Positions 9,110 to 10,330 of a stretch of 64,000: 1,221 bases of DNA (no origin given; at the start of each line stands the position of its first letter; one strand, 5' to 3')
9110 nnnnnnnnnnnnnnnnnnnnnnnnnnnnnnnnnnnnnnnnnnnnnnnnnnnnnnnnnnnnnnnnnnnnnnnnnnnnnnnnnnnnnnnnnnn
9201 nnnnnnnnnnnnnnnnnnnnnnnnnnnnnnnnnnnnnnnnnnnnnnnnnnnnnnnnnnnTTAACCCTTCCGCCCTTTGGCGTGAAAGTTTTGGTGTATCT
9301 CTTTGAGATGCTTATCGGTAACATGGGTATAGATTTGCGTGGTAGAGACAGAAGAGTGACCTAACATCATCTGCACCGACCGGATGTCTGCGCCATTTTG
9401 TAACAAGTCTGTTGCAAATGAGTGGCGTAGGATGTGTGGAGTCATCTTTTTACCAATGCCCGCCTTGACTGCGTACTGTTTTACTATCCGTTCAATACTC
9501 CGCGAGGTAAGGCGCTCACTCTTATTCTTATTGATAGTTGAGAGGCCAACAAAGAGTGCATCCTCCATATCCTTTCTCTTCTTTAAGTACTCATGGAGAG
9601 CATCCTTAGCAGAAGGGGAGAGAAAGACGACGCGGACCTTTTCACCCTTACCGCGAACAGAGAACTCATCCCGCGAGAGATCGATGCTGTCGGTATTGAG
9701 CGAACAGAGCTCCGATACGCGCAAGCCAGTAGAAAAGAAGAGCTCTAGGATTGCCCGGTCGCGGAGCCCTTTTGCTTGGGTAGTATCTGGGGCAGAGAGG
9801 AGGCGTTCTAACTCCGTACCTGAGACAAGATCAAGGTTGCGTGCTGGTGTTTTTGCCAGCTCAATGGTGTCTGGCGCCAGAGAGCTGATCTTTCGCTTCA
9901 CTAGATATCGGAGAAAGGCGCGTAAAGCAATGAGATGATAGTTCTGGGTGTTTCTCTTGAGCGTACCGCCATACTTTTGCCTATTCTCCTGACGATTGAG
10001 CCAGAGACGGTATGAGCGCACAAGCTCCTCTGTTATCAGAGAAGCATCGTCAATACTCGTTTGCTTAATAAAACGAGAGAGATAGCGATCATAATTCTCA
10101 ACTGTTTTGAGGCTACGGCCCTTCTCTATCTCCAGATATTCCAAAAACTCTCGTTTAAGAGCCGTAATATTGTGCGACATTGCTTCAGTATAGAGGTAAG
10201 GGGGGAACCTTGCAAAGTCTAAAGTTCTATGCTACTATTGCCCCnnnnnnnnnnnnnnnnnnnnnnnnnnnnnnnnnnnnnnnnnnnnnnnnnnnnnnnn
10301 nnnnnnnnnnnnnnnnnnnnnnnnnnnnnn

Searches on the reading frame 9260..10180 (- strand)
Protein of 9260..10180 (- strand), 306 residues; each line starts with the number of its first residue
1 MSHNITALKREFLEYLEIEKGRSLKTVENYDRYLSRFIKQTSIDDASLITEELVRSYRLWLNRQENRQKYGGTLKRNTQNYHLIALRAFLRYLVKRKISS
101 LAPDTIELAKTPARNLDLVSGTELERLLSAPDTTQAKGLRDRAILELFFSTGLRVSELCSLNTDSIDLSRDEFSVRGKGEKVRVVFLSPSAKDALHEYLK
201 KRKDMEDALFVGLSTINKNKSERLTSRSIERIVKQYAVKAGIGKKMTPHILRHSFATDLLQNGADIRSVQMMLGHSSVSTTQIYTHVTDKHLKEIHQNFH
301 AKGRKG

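Call 71: search_protein_families(library=pfam, proteins=[window:9260-10180:-], max_evalue=0.001)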
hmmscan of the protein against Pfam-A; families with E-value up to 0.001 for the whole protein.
window:9260-10180:- (306 aa): 4 families
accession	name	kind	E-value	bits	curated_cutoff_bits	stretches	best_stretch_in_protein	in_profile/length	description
PF00589.27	Phage_integrase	-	2.2e-47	161.5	27.1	1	122-291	6-172/172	Phage integrase family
PF02899.23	Phage_int_SAM_1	-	6.3e-11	42.8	22.3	1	11-97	3-83/83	Phage integrase, N-terminal SAM-like domain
PF13495.12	Phage_int_SAM_4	-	6.8e-07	30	27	1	11-98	4-83/85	Phage integrase, N-terminal SAM-like domain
PF13102.12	Phage_int_SAM_5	-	1.8e-06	28.7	22.3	1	14-101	11-90/98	Phage integrase SAM-like domain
